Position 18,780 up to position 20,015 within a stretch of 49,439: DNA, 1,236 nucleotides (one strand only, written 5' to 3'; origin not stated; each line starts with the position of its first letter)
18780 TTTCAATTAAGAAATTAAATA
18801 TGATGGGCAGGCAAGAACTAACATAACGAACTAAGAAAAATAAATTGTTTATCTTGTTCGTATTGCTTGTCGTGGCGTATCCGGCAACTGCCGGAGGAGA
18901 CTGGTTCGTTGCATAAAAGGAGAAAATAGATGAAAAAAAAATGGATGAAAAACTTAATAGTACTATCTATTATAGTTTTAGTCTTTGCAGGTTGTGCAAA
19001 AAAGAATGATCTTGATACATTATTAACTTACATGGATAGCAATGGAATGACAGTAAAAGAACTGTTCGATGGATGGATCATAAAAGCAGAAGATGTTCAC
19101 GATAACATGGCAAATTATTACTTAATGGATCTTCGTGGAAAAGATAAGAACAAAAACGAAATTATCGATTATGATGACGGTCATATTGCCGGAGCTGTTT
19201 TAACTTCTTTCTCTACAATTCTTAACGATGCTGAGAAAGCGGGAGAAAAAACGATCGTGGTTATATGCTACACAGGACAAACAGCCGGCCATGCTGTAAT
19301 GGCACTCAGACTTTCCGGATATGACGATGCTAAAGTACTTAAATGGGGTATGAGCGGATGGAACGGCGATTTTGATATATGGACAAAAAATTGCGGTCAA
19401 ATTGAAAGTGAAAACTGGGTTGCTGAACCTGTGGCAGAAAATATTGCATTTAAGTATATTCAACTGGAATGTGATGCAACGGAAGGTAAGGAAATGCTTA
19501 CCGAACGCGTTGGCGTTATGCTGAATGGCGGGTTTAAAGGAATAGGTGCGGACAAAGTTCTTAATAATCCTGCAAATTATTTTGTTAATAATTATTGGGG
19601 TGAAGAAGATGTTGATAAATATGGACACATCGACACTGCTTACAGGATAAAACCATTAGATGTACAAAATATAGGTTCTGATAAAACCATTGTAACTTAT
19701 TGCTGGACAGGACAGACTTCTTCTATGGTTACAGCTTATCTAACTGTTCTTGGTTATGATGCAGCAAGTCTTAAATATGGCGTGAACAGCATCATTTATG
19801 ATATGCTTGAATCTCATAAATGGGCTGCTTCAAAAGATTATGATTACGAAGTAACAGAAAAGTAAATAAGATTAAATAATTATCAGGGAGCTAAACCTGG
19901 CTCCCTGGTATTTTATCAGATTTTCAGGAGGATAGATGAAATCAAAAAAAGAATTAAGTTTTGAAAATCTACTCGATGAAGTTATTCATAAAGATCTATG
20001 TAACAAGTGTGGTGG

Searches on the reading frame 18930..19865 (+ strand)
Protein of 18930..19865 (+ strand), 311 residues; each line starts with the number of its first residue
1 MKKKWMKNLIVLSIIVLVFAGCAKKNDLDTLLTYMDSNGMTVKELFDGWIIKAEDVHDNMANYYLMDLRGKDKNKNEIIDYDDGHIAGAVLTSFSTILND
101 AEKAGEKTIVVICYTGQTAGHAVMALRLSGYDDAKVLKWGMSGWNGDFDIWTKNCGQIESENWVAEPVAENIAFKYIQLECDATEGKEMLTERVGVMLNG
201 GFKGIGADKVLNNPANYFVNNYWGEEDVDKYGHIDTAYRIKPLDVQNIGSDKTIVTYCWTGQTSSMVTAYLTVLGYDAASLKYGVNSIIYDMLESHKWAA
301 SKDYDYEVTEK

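Call 25: search_protein_families(library=pfam, proteins=[window:18930-19865:+], max_evalue=0.0001)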
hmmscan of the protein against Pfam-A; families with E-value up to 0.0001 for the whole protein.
window:18930-19865:+ (311 aa): 1 family
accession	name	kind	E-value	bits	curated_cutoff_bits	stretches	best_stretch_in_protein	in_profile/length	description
PF00581.25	Rhodanese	-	7.6e-18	65.3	22.2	1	53-145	2-100/102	Rhodanese-like domain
